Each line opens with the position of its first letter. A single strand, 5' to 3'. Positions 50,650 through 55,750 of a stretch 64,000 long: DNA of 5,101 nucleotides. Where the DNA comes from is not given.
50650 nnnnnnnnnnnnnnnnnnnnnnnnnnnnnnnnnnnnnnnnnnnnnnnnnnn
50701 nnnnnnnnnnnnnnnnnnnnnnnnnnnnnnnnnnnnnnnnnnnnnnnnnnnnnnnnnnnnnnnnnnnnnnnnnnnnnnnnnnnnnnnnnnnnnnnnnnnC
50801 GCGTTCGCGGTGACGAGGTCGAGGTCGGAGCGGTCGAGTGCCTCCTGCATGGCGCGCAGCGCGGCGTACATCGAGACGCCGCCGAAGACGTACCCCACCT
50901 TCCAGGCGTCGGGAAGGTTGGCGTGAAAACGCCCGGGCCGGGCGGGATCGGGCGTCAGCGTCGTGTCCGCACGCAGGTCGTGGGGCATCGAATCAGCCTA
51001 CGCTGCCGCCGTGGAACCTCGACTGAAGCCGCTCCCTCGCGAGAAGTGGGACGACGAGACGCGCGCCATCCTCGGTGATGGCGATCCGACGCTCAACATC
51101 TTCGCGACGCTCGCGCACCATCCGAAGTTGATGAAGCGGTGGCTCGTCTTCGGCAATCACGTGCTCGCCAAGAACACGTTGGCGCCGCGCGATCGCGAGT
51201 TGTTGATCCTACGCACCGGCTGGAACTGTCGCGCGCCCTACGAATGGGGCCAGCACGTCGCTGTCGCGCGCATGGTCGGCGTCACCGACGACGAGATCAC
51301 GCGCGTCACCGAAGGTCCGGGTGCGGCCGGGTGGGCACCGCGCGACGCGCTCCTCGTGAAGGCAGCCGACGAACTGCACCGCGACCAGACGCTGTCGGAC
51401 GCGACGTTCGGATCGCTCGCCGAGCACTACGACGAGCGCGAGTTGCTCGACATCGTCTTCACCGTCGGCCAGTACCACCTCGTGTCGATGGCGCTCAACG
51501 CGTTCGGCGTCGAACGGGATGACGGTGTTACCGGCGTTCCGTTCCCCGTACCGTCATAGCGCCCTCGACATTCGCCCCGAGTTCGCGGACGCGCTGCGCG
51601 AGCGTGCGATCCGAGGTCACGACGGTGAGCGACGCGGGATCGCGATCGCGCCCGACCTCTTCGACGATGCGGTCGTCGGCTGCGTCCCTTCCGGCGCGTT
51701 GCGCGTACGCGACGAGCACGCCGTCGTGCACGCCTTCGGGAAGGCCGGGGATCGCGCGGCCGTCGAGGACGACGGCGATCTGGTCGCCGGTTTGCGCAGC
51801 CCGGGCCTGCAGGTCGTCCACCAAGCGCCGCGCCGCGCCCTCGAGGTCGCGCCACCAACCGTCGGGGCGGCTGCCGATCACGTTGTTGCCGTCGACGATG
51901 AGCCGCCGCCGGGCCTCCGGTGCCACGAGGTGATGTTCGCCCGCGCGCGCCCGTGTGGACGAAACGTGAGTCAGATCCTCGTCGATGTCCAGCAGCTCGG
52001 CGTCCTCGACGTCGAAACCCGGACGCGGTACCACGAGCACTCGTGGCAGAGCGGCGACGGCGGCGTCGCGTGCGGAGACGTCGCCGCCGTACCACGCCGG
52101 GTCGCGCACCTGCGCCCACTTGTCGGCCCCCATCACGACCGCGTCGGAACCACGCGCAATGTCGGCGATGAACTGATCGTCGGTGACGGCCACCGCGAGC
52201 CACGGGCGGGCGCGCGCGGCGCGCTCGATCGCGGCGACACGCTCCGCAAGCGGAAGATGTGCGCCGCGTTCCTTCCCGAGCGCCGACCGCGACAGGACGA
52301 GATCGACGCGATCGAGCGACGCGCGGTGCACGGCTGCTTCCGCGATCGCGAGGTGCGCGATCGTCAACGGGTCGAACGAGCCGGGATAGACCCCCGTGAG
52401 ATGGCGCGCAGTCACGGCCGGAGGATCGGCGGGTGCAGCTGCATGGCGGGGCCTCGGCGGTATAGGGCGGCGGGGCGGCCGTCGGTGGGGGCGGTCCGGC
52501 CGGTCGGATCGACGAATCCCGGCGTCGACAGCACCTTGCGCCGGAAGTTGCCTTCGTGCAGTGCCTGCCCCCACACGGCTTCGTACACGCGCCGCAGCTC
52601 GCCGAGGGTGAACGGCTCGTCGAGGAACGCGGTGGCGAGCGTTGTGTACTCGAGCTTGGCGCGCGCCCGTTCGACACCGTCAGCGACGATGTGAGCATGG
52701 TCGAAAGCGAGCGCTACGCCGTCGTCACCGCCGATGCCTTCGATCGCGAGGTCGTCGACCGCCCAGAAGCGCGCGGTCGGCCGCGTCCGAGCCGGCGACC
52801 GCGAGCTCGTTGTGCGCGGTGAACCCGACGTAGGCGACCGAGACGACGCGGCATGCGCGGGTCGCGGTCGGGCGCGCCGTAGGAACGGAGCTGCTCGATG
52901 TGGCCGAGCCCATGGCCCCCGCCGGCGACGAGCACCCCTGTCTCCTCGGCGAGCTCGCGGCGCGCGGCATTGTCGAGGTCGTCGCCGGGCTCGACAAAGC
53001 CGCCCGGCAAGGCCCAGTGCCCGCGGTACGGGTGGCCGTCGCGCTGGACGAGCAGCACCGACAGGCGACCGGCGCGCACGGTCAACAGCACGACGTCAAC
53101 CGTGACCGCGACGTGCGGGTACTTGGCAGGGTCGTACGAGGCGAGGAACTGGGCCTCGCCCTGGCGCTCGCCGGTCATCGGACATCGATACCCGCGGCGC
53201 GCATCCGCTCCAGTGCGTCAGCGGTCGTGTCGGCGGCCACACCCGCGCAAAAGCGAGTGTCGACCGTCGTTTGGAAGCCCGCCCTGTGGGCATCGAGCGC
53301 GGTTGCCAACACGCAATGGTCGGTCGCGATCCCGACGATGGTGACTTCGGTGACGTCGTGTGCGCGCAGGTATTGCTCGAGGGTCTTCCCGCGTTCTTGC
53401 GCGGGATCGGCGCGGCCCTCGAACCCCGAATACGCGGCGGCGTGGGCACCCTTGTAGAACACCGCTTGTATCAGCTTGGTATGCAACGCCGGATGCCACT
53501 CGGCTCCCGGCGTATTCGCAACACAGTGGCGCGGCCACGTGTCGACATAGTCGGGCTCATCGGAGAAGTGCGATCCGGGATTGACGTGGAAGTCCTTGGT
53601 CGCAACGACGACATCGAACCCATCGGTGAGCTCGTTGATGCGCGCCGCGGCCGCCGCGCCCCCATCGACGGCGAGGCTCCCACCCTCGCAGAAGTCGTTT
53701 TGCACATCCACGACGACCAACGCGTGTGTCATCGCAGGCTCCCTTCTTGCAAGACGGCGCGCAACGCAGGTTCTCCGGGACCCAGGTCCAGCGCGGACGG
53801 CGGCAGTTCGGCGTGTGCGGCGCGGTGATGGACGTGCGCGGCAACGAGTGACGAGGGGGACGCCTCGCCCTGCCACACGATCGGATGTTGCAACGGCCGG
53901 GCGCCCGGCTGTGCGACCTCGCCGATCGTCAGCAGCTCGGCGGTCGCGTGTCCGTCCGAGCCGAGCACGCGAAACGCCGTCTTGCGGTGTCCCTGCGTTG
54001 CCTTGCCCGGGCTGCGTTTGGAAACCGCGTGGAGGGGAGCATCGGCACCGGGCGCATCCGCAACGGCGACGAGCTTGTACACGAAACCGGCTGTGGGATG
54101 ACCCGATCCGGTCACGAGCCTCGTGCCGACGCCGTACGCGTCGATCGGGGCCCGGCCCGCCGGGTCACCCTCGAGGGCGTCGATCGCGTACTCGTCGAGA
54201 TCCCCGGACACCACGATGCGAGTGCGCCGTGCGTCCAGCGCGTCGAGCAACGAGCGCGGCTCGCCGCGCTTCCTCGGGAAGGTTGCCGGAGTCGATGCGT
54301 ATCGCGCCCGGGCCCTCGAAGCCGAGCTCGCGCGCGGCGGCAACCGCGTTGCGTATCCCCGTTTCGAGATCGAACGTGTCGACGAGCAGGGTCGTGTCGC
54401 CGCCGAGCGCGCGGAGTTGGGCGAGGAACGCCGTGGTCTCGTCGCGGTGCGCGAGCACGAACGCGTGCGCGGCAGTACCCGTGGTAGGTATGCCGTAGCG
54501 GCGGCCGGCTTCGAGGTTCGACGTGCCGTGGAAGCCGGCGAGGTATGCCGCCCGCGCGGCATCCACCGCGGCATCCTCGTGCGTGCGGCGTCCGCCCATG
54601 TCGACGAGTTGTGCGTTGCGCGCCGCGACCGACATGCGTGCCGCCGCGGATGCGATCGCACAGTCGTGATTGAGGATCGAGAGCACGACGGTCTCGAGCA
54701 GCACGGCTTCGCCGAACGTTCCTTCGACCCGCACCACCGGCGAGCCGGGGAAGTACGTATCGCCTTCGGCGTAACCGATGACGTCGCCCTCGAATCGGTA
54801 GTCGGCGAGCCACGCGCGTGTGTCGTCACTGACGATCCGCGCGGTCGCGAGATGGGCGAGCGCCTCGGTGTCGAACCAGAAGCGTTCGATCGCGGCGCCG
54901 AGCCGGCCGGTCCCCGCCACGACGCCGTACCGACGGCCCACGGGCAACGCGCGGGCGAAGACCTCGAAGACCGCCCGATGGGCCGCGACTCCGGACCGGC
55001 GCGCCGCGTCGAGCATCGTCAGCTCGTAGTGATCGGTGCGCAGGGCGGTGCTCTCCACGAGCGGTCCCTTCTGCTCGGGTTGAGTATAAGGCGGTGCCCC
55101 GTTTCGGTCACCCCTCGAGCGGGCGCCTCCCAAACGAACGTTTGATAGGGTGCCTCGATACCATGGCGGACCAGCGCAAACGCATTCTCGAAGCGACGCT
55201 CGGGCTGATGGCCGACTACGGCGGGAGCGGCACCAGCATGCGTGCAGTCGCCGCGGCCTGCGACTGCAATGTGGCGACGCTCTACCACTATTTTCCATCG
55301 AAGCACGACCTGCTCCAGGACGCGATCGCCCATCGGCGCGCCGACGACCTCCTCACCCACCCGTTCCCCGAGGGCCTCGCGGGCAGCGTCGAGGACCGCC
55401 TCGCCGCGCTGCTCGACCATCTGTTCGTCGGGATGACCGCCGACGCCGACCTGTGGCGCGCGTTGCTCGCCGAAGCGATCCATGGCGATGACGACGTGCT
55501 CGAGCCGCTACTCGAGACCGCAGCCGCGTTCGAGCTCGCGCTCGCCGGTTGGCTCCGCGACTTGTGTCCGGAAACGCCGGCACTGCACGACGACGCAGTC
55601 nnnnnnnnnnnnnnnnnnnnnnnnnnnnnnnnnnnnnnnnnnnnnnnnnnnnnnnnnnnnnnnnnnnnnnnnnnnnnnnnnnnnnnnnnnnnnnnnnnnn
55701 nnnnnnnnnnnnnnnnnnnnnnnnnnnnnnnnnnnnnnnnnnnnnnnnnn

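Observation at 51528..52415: Adenylyltransferase-like domain fused to a YacP/Rae1-like NYN nuclease domain, last gene of the NAD operon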

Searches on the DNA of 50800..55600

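Call 75: search_rna_families(source=window, start=50800, end=55600, threshold=evalue, max_evalue=1)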
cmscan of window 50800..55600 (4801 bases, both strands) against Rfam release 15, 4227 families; matches with E-value up to 1: 1.
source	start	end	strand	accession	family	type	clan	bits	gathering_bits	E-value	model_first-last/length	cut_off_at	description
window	55391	55452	-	RF01781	ASdes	Gene; sRNA;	-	19.9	40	0.57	1-68/68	no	ASdes TB sRNA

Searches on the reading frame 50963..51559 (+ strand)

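Call 3: search_protein_families(library=pfam, proteins=[window:50963-51559:+], max_evalue=0.01)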
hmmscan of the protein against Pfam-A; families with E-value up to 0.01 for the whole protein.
window:50963-51559:+ (198 aa): 1 family
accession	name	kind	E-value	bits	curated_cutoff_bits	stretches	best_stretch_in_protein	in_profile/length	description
PF02627.25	CMD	-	7.5e-12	45.5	23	1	54-136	1-83/84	Carboxymuconolactone decarboxylase family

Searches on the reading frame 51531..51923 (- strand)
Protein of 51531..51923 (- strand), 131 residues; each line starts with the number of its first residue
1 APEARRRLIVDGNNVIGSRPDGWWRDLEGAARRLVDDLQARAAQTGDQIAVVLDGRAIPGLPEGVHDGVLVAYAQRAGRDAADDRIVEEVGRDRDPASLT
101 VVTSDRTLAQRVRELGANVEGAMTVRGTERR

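Call 44: search_solved_structures(query=A2, max_evalue=1, show_alignments=1)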
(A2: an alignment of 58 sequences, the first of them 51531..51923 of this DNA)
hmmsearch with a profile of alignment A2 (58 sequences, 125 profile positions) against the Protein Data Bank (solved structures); distinct sequences matched with E-value up to 1: 14.
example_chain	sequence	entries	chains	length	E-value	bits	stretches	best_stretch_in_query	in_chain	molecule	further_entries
5mq8_A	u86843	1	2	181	6e-11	45.7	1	4-123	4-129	Uncharacterized protein YacP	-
5mq9_A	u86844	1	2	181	6e-11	45.7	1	4-123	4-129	Uncharacterized protein YacP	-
5ip4_A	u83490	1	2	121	0.053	16.8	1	8-49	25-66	XA4551 NANOBODY AGAINST C-DCX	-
2vhc_A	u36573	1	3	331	0.092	16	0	60-100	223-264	NTPASE P4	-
1bgx_T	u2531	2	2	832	0.21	14.9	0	26-60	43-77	TAQ DNA POLYMERASE | PROTEIN (TAQ POLYMERASE)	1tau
1taq_A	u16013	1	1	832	0.21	14.8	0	26-60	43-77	TAQ DNA POLYMERASE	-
6fdl_A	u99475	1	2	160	0.4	13.9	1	52-104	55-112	Meiosis regulator and mRNA stability factor 1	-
5yaa_A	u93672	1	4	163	0.7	13.1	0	52-102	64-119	Meiosis regulator and mRNA stability factor 1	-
2vht_A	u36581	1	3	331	0.77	13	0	60-100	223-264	NTPASE P4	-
6xeh_A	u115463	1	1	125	0.83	12.9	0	28-116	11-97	DE NOVO DESIGNED OR386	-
1w44_A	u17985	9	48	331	0.87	12.8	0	60-100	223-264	NTPASE P4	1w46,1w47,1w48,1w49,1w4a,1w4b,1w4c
4bls_A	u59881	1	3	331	0.88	12.8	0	60-100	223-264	NTPASE P4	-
4blt_A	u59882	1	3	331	0.9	12.8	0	60-99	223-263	NTPASE P4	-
2vhj_A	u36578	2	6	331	0.91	12.8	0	60-100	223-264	NTPASE P4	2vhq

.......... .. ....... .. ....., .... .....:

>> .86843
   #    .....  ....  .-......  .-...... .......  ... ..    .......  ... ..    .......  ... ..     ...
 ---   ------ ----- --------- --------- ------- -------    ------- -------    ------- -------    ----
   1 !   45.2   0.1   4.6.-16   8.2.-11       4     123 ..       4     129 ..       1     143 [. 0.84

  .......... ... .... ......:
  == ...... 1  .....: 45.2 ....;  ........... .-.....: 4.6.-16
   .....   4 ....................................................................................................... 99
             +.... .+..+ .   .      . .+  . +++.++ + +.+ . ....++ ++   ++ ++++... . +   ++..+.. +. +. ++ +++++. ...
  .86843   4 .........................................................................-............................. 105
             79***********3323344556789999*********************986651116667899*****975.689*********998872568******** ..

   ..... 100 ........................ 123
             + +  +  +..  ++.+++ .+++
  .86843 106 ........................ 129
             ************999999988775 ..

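Call 54: predict_structure(alignment_id=A2)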
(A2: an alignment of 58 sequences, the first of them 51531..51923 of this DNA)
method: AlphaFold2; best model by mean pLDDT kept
length: 131 residues; sequences in the alignment: 58
mean_pLDDT: 90.9   pTM: 0.86
mean pLDDT of the five models: 90.9, 90.5, 90.1, 90.0, 88.6
residues with pLDDT >= 90: 97; 70-90: 25; 50-70: 5; < 50: 4
segments of 3 or more residues with pLDDT < 50: none
pLDDT, mean of each block of 10 residues (from residue 1): 80 92 91 94 94 92 91 90 97 97 97 98 74 40
secondary structure, 60 per line:
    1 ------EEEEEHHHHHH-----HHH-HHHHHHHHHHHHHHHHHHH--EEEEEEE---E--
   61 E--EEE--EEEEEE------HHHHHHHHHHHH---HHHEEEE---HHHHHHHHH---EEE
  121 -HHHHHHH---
elements in order: E7-11 H12-17 H27-45 E48-54 E64-66 E69-74 H81-92 E99-102 H106-114 E118-120 H122-128

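Call 57: fold_search(model_id=the predicted structure, library=pdb)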
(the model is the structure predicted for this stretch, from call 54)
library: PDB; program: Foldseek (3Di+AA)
matches with E <= 10: 1318; with E <= 0.001: 3
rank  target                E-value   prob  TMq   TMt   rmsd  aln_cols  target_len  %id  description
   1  5mq9_A                5.0e-06  1.00  0.73  0.61   3.1       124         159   24  Crystal structure of Rae1 (YacP) from Bacillus subtilis (W164L mutant) (released 2017-04-19)
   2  5mq9_B                1.8e-05  1.00  0.73  0.61   2.8       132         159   25  Crystal structure of Rae1 (YacP) from Bacillus subtilis (W164L mutant) (released 2017-04-19)
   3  5mq8_A                1.5e-04  1.00  0.75  0.58   2.9       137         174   25  Crystal structure of Rae1 (YacP) from Bacillus subtilis (released 2017-04-19)
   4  4f71_B                1.6e-03  1.00  0.46  0.33   8.5       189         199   12  Crystal structure of had family enzyme bt-2542 (target efi-501088) from Bacteroides thetaiotaomicron, wild-type protei (released 2012-06-20)
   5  4f71_A                2.0e-03  0.99  0.46  0.33   9.4       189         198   10  Crystal structure of had family enzyme bt-2542 (target efi-501088) from Bacteroides thetaiotaomicron, wild-type protei (released 2012-06-20)
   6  4dfd_A                2.2e-03  0.99  0.46  0.32   9.3       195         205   11  Crystal structure of had family enzyme bt-2542 (target efi-501088) from bacteroides thetaiotaomicron, magnesium comple (released 2012-02-01)
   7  4dfd_B                3.0e-03  0.99  0.44  0.32   8.5       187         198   11  Crystal structure of had family enzyme bt-2542 (target efi-501088) from bacteroides thetaiotaomicron, magnesium comple (released 2012-02-01)
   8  4f72_A                4.1e-03  0.99  0.46  0.34   8.9       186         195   10  Crystal structure of had family enzyme bt-2542 (target efi-501088) from Bacteroides thetaiotaomicron, asp12ala mutant, (released 2012-06-20)
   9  3zda_A                5.3e-03  0.92  0.41  0.25   9.7       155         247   17  Structure of E. coli ExoIX in complex with a fragment of the Flap1 DNA oligonucleotide, potassium and magnesium (released 2013-07-10)
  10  2g80_B                9.3e-03  0.84  0.36  0.23  13.6       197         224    7  Crystal structure of UTR4 protein (Unknown transcript 4 protein) (yel038w) from Saccharomyces cerevisiae at 2.28 A res (released 2006-03-28)
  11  7og5_J                1.1e-02  0.90  0.41  0.34  10.8       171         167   14  RNA-free Ribonuclease P from Halorhodospira halophila (released 2021-07-07)
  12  4dcc                  1.2e-02  0.92  0.42  0.30   9.5       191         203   10  Crystal structure of had family enzyme bt-2542 from bacteroides thetaiotaomicron (target efi-501088) (released 2012-02-22)
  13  3zdc_A                1.2e-02  0.87  0.41  0.25   9.6       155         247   16  Structure of E. coli ExoIX in complex with the palindromic 5ov4 DNA oligonucleotide, potassium and calcium (released 2013-07-10)
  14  1o4w                  1.5e-02  0.97  0.45  0.47   6.2       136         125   12  CRYSTAL STRUCTURE OF a PIN (PILT N-TERMINUS) DOMAIN CONTAINING PROTEIN (AF0591) FROM ARCHAEOGLOBUS FULGIDUS AT 1.90 A RE (released 2003-07-29)
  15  4f72_B                1.7e-02  0.95  0.45  0.32   8.9       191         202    9  Crystal structure of had family enzyme bt-2542 (target efi-501088) from Bacteroides thetaiotaomicron, asp12ala mutant, (released 2012-06-20)
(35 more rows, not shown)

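Call 69: search_protein_families(library=pfam, proteins=[window:51531-51923:-], max_evalue=0.01)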
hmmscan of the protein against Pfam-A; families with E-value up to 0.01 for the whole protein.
window:51531-51923:- (131 aa): 2 families
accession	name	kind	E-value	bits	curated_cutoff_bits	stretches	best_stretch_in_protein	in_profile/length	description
PF05991.17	NYN_YacP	-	1.4e-12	48.4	24.6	1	8-119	1-117/166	YacP-like NYN domain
PF02639.20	DUF188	-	0.0065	16.6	24.3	0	76-119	35-73/130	Uncharacterized BCR, YaiI/YqxD family COG1671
